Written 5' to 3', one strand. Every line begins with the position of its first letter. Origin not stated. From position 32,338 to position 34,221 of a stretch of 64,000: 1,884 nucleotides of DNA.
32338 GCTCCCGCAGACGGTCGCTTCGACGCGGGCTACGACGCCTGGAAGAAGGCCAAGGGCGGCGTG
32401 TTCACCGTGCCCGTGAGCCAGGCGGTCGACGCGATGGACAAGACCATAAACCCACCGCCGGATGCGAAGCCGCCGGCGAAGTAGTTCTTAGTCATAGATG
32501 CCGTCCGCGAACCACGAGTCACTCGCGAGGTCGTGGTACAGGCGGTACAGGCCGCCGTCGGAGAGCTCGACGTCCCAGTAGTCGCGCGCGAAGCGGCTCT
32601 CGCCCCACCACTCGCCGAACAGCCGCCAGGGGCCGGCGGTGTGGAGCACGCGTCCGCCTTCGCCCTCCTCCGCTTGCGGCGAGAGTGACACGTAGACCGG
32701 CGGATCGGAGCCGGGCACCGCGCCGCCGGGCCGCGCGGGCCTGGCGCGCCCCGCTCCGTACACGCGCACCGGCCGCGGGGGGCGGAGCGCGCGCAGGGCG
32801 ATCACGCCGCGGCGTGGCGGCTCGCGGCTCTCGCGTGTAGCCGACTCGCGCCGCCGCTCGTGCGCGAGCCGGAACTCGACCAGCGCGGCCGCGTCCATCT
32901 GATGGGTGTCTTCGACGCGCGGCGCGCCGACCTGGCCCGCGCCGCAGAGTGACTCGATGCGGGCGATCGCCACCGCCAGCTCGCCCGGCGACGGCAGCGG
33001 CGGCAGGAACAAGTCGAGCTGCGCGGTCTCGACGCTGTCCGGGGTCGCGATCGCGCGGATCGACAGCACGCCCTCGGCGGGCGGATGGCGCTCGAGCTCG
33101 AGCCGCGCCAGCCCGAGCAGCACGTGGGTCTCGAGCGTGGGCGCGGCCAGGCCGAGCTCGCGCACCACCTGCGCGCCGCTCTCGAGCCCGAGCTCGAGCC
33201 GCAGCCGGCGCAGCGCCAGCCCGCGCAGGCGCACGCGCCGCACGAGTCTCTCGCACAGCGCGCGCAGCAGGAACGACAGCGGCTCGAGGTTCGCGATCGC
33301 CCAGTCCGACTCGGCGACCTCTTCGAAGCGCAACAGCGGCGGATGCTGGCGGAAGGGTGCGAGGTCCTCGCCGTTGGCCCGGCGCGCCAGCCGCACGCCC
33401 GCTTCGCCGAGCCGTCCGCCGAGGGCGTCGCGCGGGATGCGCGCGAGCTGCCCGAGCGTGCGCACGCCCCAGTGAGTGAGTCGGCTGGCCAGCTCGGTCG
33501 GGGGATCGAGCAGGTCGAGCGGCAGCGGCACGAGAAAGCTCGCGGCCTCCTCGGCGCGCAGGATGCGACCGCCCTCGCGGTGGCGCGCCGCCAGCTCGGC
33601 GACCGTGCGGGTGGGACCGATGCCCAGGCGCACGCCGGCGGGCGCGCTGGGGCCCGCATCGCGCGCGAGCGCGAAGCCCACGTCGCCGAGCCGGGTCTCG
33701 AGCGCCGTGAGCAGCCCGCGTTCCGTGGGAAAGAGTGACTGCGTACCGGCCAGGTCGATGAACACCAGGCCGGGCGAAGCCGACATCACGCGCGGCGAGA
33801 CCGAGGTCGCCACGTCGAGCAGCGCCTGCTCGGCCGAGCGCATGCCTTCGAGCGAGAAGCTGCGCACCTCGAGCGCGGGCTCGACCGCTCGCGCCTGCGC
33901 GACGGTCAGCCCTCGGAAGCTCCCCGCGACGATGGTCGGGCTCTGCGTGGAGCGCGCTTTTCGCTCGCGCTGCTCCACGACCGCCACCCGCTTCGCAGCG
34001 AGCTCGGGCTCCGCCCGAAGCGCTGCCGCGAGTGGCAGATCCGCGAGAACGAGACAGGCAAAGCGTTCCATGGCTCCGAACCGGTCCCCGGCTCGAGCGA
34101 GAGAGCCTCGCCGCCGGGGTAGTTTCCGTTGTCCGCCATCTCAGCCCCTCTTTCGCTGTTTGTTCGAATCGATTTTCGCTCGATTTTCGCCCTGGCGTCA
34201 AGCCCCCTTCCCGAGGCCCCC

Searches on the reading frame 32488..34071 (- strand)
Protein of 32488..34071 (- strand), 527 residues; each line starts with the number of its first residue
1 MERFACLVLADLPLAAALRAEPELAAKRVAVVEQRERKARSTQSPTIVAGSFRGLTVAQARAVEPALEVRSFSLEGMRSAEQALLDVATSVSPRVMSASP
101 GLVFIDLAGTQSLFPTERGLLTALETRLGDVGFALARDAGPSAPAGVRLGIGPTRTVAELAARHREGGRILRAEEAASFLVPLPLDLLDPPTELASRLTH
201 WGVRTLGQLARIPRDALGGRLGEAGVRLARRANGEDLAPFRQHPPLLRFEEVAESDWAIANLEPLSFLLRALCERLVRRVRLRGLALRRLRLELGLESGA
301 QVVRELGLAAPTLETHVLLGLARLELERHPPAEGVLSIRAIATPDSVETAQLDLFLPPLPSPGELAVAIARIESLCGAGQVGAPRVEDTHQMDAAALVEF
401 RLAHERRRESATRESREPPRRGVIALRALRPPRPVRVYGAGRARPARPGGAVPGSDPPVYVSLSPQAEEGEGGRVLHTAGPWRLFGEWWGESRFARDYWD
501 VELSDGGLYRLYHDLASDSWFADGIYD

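Call 8: search_protein_families(library=pfam, proteins=[window:32488-34071:-])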
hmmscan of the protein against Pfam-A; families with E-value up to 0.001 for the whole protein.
window:32488-34071:- (527 aa): 1 family
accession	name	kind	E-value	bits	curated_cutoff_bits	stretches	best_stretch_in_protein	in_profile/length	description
PF00817.25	IMS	-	4.6e-09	36.8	23.2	1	16-162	10-147/148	impB/mucB/samB family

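Call 10: find_encoding_contigs(protein=window:32488-34071:-, flank=2000, max_places=5)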
Protein window:32488-34071:- (527 aa): 1 contig read that carries it; 1 place shown.
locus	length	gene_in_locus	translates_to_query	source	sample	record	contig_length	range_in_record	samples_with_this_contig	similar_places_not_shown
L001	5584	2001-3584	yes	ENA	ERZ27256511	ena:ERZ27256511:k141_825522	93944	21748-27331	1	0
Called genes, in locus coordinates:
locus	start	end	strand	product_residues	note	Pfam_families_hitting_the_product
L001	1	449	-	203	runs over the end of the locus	PF13532:2OG-FeII_Oxy_2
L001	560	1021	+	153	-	PF09912:DUF2141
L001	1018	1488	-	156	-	PF01230:HIT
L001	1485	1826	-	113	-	-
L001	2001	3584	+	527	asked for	PF00817:IMS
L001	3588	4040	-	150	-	-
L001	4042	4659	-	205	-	PF00484:Pro_CA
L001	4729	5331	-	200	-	PF00881:Nitroreductase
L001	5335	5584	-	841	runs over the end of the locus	PF13298:LigD_N, PF01068:DNA_ligase_A_M, PF04679:DNA_ligase_A_C, PF21686:LigD_Prim-Pol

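Call 56: find_homologous_proteins(query=window:32488-34071:-, max_evalue=1e-30)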
Query window:32488-34071:- (527 aa): 317 proteins with E <= 1e-30 among 8000 candidates; the best 120 are listed.
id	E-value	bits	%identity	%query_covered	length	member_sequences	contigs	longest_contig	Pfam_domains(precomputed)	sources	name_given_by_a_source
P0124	0.0e+0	1108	98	100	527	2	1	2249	PF00817.26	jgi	jgi:protein ImuB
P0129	2.6e-260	883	81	100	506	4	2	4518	PF00817.26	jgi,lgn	-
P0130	1.2e-256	871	80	100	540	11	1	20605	PF00817.26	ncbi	-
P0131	3.7e-256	869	80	100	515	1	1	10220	PF00817.26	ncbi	ncbi:MAG: hypothetical protein ACHQ6T_16275 [Myxococcota bacterium]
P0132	3.4e-255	866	81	100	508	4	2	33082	PF00817.26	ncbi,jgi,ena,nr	ncbi:MAG TPA: hypothetical protein VKF60_05215 [Myxococcota bacterium]|nr:hypothetical protein [Myxo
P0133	1.1e-245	835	79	100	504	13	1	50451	PF00817.26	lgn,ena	-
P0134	7.5e-245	832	78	100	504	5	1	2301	PF00817.26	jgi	jgi:protein ImuB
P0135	1.5e-244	831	78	100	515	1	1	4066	PF00817.26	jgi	jgi:protein ImuB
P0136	5.9e-244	829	79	100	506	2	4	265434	PF00817.26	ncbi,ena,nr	ncbi:MAG TPA: hypothetical protein VMR31_03750 [Myxococcota bacterium]|nr:hypothetical protein [Myxo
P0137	5.7e-241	819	77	100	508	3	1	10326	PF11799.14,PF00817.26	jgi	-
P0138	1.6e-239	814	77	100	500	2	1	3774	PF00817.26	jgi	jgi:protein ImuB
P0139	3.5e-235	800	76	100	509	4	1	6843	PF11799.14,PF00817.26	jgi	jgi:protein ImuB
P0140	2.1e-232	791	75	100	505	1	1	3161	PF00817.26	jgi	jgi:protein ImuB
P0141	5.8e-229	779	74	100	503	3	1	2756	PF00817.26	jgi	jgi:protein ImuB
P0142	1.6e-225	768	72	100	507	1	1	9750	PF00817.26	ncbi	-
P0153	2.9e-213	728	67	100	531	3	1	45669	PF00817.26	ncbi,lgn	ncbi:MAG: DNA polymerase Y family protein [Myxococcota bacterium]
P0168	2.1e-166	573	56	100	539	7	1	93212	PF00817.26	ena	-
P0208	1.5e-147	511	54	100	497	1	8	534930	-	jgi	jgi:protein ImuB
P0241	9.3e-129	449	51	100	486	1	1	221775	PF00817.26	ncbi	-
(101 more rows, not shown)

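Call 57: find_encoding_contigs(protein=P0136, flank=3000, max_places=1)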
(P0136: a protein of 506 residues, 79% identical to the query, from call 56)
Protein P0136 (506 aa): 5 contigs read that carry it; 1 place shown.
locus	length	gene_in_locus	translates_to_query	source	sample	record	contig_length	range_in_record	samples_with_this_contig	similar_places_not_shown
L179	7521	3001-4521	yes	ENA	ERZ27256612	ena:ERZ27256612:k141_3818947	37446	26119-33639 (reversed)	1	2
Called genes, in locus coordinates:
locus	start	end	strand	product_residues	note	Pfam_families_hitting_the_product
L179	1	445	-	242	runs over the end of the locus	PF01738:DLH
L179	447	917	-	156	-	PF01230:HIT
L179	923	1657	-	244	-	PF13489:Methyltransf_23, PF08241:Methyltransf_11, PF08242:Methyltransf_12, PF13649:Methyltransf_25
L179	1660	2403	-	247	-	PF00106:adh_short, PF23441:SDR (weak), PF08659:KR, PF13561:adh_short_C2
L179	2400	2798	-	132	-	PF14534:DUF4440 (weak)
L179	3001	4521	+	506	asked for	PF00817:IMS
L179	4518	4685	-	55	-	-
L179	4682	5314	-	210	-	PF00484:Pro_CA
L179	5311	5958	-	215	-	PF00583:Acetyltransf_1, PF13508:Acetyltransf_7 (weak), PF08445:FR47 (weak)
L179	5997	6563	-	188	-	-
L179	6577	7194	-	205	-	-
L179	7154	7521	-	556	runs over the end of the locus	PF00916:Sulfate_transp, PF01740:STAS, PF13466:STAS_2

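Call 58: find_encoding_contigs(protein=P0153, flank=3000, max_places=1)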
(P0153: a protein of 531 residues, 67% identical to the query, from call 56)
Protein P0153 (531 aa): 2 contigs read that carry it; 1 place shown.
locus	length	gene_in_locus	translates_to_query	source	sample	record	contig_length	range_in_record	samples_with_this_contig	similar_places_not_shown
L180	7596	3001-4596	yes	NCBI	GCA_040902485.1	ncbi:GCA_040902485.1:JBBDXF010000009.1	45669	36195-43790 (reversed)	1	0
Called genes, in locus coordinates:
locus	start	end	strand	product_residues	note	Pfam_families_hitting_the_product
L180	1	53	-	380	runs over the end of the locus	PF13579:Glyco_trans_4_4 (weak), PF00201:UDPGT, PF04101:Glyco_tran_28_C, PF06722:EryCIII-like_C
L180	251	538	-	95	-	-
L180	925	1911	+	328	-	PF13495:Phage_int_SAM_4, PF00589:Phage_integrase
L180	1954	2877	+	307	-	PF00685:Sulfotransfer_1, PF13469:Sulfotransfer_3 (faint)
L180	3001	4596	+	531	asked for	PF00817:IMS (weak)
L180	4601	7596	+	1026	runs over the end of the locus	PF02811:PHP, PF07733:DNA_pol3_alpha, PF17657:DNA_pol3_finger, PF14579:HHH_6, PF01336:tRNA_anti-codon (weak)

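Call 59: find_encoding_contigs(protein=P0168, flank=3000, max_places=1)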
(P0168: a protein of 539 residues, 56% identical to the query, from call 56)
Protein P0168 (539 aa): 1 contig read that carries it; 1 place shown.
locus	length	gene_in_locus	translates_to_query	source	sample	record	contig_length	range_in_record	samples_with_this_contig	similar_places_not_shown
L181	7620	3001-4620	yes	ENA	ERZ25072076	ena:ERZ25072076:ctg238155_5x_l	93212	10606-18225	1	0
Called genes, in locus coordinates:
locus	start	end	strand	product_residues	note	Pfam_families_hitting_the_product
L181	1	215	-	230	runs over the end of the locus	PF00891:Methyltransf_2, PF01209:Ubie_methyltran (weak), PF13489:Methyltransf_23, PF05175:MTS, PF13847:Methyltransf_31, PF08241:Methyltransf_11, PF08242:Methyltransf_12, PF13649:Methyltransf_25, +2 more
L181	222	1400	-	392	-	PF02771:Acyl-CoA_dh_N, PF02770:Acyl-CoA_dh_M, PF00441:Acyl-CoA_dh_1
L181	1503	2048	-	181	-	PF00383:dCMP_cyt_deam_1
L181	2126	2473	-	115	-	PF01323:DSBA, PF13462:Thioredoxin_4, PF13743:Thioredoxin_5 (weak)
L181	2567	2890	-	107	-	-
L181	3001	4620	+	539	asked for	PF00817:IMS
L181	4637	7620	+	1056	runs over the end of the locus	PF02811:PHP, PF07733:DNA_pol3_alpha, PF17657:DNA_pol3_finger, PF14579:HHH_6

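Call 60: find_encoding_contigs(protein=P0208, flank=3000, max_places=1)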
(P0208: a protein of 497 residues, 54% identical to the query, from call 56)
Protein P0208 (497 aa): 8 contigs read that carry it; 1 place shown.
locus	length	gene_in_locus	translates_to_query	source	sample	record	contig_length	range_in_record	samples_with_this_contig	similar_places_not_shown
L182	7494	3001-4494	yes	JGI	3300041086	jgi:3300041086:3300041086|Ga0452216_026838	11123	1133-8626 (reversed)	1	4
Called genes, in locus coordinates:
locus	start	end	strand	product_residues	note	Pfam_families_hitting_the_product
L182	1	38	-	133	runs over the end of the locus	-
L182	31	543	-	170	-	PF15567:Imm35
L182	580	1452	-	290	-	PF00478:IMPDH (faint), PF03060:NMO, PF01070:FMN_dh (weak)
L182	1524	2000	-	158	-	PF01625:PMSR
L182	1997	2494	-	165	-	-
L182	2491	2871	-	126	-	PF09685:MamF_MmsF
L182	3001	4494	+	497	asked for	-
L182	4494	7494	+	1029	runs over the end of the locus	PF02811:PHP, PF07733:DNA_pol3_alpha, PF17657:DNA_pol3_finger, PF14579:HHH_6, PF01336:tRNA_anti-codon (weak)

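Call 61: find_encoding_contigs(protein=P0241, flank=3000, max_places=1)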
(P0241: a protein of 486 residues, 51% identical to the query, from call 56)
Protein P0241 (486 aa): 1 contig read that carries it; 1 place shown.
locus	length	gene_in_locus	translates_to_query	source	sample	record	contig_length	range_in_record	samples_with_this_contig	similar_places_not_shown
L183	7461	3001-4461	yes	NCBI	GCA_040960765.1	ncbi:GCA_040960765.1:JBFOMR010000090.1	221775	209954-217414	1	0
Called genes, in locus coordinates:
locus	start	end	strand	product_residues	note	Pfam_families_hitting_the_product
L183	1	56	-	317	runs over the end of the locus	PF03264:Cytochrom_NNT (faint), PF22113:Mtrc-MtrF_II-IV_dom (faint), PF22678:Cytochrom_c_NrfB-like (faint), PF14522:Cytochrome_C7 (faint), PF09699:Paired_CXXCH_1 (weak), PF14537:Cytochrom_c3_2 (weak), PF09699:Paired_CXXCH_1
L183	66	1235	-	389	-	PF00248:Aldo_ket_red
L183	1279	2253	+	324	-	PF11376:DUF3179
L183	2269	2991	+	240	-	PF00154:RecA_N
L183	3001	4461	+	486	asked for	PF00817:IMS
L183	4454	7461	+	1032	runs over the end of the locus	PF02811:PHP, PF07733:DNA_pol3_alpha, PF17657:DNA_pol3_finger, PF14579:HHH_6, PF01336:tRNA_anti-codon (weak)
